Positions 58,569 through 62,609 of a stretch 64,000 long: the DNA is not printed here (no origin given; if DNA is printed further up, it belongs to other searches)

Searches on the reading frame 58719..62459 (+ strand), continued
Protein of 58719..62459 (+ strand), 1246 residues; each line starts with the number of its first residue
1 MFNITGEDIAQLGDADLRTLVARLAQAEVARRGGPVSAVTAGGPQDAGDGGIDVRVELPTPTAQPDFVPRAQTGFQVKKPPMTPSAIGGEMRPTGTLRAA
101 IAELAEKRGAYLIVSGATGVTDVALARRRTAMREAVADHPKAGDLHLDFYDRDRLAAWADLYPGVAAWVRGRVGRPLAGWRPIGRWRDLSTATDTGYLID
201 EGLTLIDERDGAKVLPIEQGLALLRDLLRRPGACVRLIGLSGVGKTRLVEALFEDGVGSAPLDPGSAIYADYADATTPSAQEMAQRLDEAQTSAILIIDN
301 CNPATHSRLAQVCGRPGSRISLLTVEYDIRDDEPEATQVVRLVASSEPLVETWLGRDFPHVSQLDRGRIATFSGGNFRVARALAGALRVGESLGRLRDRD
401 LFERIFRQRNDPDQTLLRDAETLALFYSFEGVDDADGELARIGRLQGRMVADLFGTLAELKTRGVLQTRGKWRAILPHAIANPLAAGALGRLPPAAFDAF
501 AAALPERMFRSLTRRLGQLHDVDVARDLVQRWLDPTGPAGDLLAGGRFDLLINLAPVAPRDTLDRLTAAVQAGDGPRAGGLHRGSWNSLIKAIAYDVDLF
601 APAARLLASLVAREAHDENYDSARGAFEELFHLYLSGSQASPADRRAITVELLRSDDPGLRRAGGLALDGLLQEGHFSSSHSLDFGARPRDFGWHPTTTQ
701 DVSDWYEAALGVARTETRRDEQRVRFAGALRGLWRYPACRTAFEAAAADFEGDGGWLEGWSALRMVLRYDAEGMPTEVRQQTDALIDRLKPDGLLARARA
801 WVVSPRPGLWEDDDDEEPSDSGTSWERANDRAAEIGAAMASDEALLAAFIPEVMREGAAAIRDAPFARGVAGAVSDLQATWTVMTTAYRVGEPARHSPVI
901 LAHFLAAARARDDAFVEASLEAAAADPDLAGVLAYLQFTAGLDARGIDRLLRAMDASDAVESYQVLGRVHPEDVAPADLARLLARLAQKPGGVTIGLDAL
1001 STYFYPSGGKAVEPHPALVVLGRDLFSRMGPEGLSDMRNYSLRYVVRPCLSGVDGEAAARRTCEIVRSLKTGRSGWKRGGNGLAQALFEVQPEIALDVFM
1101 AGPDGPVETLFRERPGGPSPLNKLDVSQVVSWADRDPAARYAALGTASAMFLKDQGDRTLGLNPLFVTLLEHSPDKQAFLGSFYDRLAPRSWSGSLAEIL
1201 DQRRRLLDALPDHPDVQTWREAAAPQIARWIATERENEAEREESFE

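Call 42: search_dna_similar(query=window:58719-62456:+, collection=plasmids, mode=protein, max_rows=25)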
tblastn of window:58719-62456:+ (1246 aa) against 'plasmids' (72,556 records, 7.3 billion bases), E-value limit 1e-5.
Records with a match: 44; places in all: 45; records where one place covers at least 80% of the query: 14.
Best place of each record, by identity: <60% 44.
By first word of the organism name: Rhizobium 11; Leptospira 4; Enterobacter 3; Xanthomonas 2; Burkholderia 2; Sinorhizobium 2; Vibrio 2; Haloarcula 2; Sphingobium 1; Methylobacterium 1; and 14 more.
By predicted mobility (MOB-suite, as given by PLSDB): conjugative 21; non-mobilizable 21; mobilizable 2.
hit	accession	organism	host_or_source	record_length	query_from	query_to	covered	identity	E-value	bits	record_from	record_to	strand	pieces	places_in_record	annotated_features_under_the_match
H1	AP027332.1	Sphingobium sp. TomTYG65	-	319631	1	1231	99%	46.5%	0e+0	851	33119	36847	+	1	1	hypothetical protein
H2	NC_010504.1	Methylobacterium radiotolerans JCM 2831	-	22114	1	1231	88%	39.1%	7e-148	583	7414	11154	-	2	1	hypothetical protein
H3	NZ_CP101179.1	Xanthomonas campestris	-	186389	1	1229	99%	34.7%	1e-139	526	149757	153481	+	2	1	hypothetical protein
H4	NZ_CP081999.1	Xanthomonas campestris pv. campestris str. CN13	-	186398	1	1229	99%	34.7%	7e-153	517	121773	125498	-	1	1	none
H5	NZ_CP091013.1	Burkholderia cenocepacia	-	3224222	1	1207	97%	34.9%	1e-157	531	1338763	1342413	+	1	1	none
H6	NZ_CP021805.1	Sinorhizobium meliloti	Medicago truncatula,Single Cell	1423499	1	1211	87%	38.6%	3e-78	661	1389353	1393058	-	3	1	none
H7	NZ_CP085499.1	Bacillus cereus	coffee,cell culture,root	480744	1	1213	97%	34.2%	3e-177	589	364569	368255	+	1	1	hypothetical protein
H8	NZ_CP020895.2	Legionella longbeachae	Homo sapiens,Respiratory sample - sputum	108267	1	1228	99%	32.7%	2e-157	531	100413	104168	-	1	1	hypothetical protein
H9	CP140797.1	Rhizobium beringeri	Trifolium pratense,whole organism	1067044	1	1216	82%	37.8%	1e-117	603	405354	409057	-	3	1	hypothetical protein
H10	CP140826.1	Rhizobium beringeri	Trifolium pratense,whole organism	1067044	1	1216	82%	37.8%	1e-117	603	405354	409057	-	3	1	hypothetical protein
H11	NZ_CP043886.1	Leptospira interrogans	Homo sapiens,cell culture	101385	1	1222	98%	30.2%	2e-134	462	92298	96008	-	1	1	hypothetical protein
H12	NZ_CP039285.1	Leptospira interrogans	Homo sapiens,blood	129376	1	1222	98%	30.2%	2e-134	462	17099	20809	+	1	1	hypothetical protein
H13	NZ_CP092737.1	Leptospira interrogans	Homo sapiens,blood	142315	1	1222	98%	30.2%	2e-134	462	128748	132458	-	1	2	hypothetical protein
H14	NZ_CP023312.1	Vibrio anguillarum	Dicentrarchus labrax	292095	1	1231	84%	34.4%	4e-130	521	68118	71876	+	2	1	hypothetical protein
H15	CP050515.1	Rhizobium leguminosarum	Trifolium repens,cell culture,root ...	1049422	1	884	71%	40.5%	1e-147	502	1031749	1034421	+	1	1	hypothetical protein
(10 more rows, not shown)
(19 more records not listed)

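Call 43: find_encoding_contigs(protein=P0170, flank=6000, max_places=3)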
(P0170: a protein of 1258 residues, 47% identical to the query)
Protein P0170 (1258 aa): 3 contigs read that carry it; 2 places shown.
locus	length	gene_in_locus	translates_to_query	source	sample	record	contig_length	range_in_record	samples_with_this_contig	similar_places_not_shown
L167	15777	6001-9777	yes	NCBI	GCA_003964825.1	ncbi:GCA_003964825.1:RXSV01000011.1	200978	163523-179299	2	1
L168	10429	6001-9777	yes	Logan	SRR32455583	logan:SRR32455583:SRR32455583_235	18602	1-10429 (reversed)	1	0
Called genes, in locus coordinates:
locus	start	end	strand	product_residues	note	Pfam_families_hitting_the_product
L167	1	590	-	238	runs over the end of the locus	-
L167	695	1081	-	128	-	PF01381:HTH_3 (weak)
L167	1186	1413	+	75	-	PF14549:P22_Cro (weak), PF15943:YdaS_toxin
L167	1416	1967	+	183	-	PF06254:YdaT_toxin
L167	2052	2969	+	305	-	PF04492:Phage_rep_O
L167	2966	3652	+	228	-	PF06992:Phage_lambda_P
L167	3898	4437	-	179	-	-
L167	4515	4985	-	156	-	-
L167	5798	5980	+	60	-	PF11843:DUF3363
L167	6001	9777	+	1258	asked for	-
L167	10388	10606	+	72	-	-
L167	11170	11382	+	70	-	PF00313:CSD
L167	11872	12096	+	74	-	PF06183:DinI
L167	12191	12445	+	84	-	-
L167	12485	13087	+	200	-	PF07105:DUF1367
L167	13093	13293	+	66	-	-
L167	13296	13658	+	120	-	PF05866:RusA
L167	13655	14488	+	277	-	PF27659:CHP02642 (faint), PF03589:Antiterm, PF00684:DnaJ_CXXCXGXG (faint), PF03589:Antiterm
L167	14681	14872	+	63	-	-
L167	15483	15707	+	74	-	PF04971:Phage_holin_2_1, PF16080:Phage_holin_2_3 (weak)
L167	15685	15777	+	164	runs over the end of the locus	PF00959:Phage_lysozyme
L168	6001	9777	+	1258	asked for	-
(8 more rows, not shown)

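Call 45: search_protein_families(library=padloc, proteins=[L167:5798-5980:+, L167:10388-10606:+, L167:3898-4437:-, L167:4515-4985:-, L167:11170-11382:+], max_evalue=10)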
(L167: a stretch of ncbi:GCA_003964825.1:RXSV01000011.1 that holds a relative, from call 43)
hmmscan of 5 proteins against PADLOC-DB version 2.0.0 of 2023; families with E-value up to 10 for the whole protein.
L167:5798-5980:+ (60 aa): 0 families

L167:10388-10606:+ (72 aa): 0 families

L167:3898-4437:- (179 aa): 0 families

L167:4515-4985:- (156 aa): 1 family
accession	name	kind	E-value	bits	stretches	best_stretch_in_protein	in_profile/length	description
PDLC00741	Effector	-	0.039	10.5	1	3-58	57-108/489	Endonuclease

L167:11170-11382:+ (70 aa): 2 families
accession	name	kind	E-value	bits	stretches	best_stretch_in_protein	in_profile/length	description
PDLC02916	CSD_V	-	6.7e-17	59.1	1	6-68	3-62/64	-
PDLC01170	TPR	-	0.0023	15.3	1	3-58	298-350/368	TPR repeats containing protein fused to cold shock-like domain (OB-fold)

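Call 47: search_dna_similar(query=window:58719-62456:+, collection=phages, mode=protein, max_rows=15)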
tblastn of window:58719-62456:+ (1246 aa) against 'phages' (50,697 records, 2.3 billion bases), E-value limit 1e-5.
No match.

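Call 61: find_encoding_contigs(protein=P0123, flank=8000, max_places=4)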
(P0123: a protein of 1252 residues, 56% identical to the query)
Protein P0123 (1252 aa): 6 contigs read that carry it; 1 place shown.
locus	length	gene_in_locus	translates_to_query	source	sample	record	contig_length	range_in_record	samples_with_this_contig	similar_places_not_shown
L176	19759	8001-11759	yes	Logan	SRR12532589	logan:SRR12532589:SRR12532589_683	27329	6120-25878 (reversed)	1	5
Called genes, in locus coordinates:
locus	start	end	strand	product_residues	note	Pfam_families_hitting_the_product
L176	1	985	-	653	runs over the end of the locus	PF12728:HTH_17 (faint), PF13411:MerR_1 (faint)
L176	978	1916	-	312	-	PF05621:TniB, PF13401:AAA_22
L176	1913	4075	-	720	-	PF00665:rve (weak), PF09299:Mu-transpos_C (weak)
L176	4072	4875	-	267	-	PF08722:Tn7_TnsA-like_N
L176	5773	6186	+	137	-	-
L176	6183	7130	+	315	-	PF21068:ATPgraspMvdD (weak), PF08443:RimK (weak)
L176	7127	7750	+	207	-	-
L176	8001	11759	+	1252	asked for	-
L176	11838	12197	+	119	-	-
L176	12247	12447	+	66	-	-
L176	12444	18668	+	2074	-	-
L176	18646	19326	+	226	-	-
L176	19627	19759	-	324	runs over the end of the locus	PF01965:DJ-1_PfpI, PF00165:HTH_AraC (faint), PF12833:HTH_18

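Call 62: find_encoding_contigs(protein=P0122, flank=8000, max_places=3)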
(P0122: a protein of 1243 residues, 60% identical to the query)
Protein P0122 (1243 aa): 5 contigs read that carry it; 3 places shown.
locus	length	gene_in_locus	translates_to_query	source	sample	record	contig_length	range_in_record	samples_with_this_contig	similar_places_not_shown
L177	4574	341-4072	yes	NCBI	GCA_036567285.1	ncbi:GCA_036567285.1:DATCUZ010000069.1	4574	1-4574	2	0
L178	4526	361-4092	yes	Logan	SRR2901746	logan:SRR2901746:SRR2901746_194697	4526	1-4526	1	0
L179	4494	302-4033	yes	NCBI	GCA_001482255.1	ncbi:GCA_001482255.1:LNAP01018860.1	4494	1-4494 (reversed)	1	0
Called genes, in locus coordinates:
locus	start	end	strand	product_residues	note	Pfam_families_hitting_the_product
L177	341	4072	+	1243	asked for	-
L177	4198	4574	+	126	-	?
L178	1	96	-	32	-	?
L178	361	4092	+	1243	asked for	-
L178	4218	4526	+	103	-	?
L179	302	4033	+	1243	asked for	-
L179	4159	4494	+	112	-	?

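Call 68: find_related_loci(query=A1, collection=viral_contigs, flank=6000)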
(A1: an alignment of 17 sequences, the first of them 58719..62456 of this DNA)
Query A1 (1246 aa) in viral_contigs; peptide patterns used: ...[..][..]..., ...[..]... (x = any residue, [..] = any of these).
37 stretches matched a pattern; 12 encode a relative of the query (tblastn E <= 1e-3); 12 distinct loci.
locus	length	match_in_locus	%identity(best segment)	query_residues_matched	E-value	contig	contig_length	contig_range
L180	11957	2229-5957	44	1-1246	0e+0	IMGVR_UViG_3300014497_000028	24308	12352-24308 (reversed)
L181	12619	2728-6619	42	1-1246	0e+0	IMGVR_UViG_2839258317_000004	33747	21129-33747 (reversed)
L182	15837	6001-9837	32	1-1246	6e-174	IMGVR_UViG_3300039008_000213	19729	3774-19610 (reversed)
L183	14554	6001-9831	31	1-1246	2e-157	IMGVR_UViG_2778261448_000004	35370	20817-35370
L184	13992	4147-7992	31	1-1246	3e-152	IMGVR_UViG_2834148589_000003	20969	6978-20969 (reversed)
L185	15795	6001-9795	37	1-1246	0e+0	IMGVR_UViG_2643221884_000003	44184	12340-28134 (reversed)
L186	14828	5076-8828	31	1-1246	5e-129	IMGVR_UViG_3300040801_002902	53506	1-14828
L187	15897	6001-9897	30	1-1246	2e-161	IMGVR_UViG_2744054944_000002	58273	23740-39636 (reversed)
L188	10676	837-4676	32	1-1246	1e-161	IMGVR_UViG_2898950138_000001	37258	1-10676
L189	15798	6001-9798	36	1-1246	0e+0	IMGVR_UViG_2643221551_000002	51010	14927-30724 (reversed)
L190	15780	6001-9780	35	1-1246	2e-171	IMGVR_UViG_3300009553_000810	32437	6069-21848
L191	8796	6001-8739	35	1-893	3e-145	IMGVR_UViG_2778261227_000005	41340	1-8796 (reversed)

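Call 71: search_protein_families(library=padloc, proteins=[L182:9920-10840:+, L183:9892-10638:+, L182:10908-12083:+, L187:10250-12289:+, L186:9944-12028:+, L182:6001-9837:+, L183:6001-9831:+], max_evalue=0.01)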
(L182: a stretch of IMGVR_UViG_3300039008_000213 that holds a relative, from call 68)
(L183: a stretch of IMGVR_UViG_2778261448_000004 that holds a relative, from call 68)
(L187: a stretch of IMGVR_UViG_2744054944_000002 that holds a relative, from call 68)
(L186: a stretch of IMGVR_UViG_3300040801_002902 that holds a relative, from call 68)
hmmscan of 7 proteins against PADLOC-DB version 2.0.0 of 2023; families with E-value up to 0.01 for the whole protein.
L182:9920-10840:+ (306 aa): 0 families

L183:9892-10638:+ (248 aa): 1 family
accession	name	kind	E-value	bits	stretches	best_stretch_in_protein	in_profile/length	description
PDLC03992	PD-Lambda-4_B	-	2.2e-164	544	1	1-245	1-245/303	-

L182:10908-12083:+ (391 aa): 137 families (the best 25 are shown)
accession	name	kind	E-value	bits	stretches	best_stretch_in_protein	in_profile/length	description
PDLC00303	PtuA1|PtuA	-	9.4e-69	230.3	1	9-383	7-383/386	AAA ATPase domain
PDLC00273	PtuA1|PtuA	-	2.8e-60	202.3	1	16-382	6-368/375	AAA ATPase domain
PDLC00285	PtuA1|PtuA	-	3.3e-29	100.4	2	75-283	138-335/432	AAA ATPase domain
PDLC00265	PtuA1|PtuA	-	2.3e-25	87.6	1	40-358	109-453/479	AAA ATPase domain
PDLC00283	PtuA1|PtuA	-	2.7e-24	84.1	1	15-279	29-345/448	AAA ATPase domain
PDLC02980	AriA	-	2.6e-23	81.5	1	184-278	220-303/304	-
PDLC00266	PtuA1|PtuA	-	4.5e-20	70.4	2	199-279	300-381/483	AAA ATPase domain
PDLC02979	AriA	-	7.6e-17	60.2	1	58-277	187-372/373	-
PDLC04164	AriA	-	2.2e-16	58.2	1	177-278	133-236/253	-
PDLC00289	PtuA1|PtuA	-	3e-15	54.2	1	203-279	219-293/404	AAA ATPase domain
PDLC00296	PtuA1|PtuA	-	7.9e-15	52.5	1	206-286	307-388/507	AAA ATPase domain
PDLC00308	PtuA1|PtuA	-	1.9e-14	51.5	1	207-290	275-360/449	AAA ATPase domain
PDLC02981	AriAB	-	6.4e-14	49.5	1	200-296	297-394/694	-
PDLC00290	PtuA1|PtuA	-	3.9e-13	47.5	1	208-350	243-384/414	AAA ATPase domain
PDLC03878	NsnB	-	6e-13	47.3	1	15-312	24-313/345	-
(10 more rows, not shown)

L187:10250-12289:+ (679 aa): 156 families (the best 25 are shown)
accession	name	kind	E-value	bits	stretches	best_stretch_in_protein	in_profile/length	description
PDLC00099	GajA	-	5.6e-191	634.7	1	1-668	1-621/626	AAA ATPase domain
PDLC00080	GajA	-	9.1e-179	594.1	1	1-667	1-621/622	AAA ATPase domain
PDLC00096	GajA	-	1.1e-153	511.3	1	1-668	1-616/630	AAA ATPase domain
PDLC00091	GajA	-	2.8e-104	348.2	1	1-666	1-621/627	AAA ATPase domain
PDLC00071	GajA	-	5.4e-95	317.4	1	1-664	1-581/588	AAA ATPase domain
PDLC00069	GajA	-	1.1e-79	266.7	2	151-666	175-685/687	AAA ATPase domain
PDLC00083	GajA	-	1e-73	246.8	1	1-666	1-637/639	AAA ATPase domain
PDLC00073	GajA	-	1.9e-71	239.8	1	1-634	1-564/589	AAA ATPase domain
PDLC00064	GajA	-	5.2e-70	234.7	1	218-667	40-459/464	AAA ATPase domain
PDLC00070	GajA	-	6.7e-68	227.7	1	1-666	1-593/596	AAA ATPase domain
PDLC00101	GajA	-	2.9e-61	206.1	1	1-475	1-437/632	AAA ATPase domain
PDLC00077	GajA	-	1.7e-59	200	2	154-475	196-499/616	AAA ATPase domain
PDLC00072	GajA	-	2.9e-56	189.3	2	152-557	204-571/709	AAA ATPase domain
PDLC00065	GajA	-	4.5e-44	149.3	2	282-566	304-569/670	AAA ATPase domain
PDLC00092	GajA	-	5e-42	142.2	2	262-478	265-474/604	AAA ATPase domain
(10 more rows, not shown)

L186:9944-12028:+ (694 aa): 0 families

L182:6001-9837:+ (1279 aa): 3 families
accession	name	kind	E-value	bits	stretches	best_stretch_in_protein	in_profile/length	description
PDLC03991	PD-Lambda-4_A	-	0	1996.9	1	1-1279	3-1283/1283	-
PDLC03990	PD-Lambda-4_A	-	0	1342.2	1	339-1279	1-943/943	-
PDLC03989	PD-Lambda-4_A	-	9.3e-149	494.3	1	815-1279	4-468/468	-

L183:6001-9831:+ (1277 aa): 3 families
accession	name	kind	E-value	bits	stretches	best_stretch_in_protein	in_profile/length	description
PDLC03991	PD-Lambda-4_A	-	0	2515.1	1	1-1277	3-1279/1283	-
PDLC03990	PD-Lambda-4_A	-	0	2157.6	1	339-1277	1-939/943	-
PDLC03989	PD-Lambda-4_A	-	0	1107.5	1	817-1277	4-464/468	-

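Call 92: search_protein_families(library=phrogs, proteins=[window:58719-62456:+], max_evalue=0.01)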
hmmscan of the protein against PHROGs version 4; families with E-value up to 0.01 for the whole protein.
window:58719-62456:+ (1246 aa): 0 families

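Call 96: search_solved_structures(query=A1, max_evalue=1)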
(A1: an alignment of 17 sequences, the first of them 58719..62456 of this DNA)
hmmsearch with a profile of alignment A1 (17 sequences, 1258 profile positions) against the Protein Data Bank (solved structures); distinct sequences matched with E-value up to 1: 0.
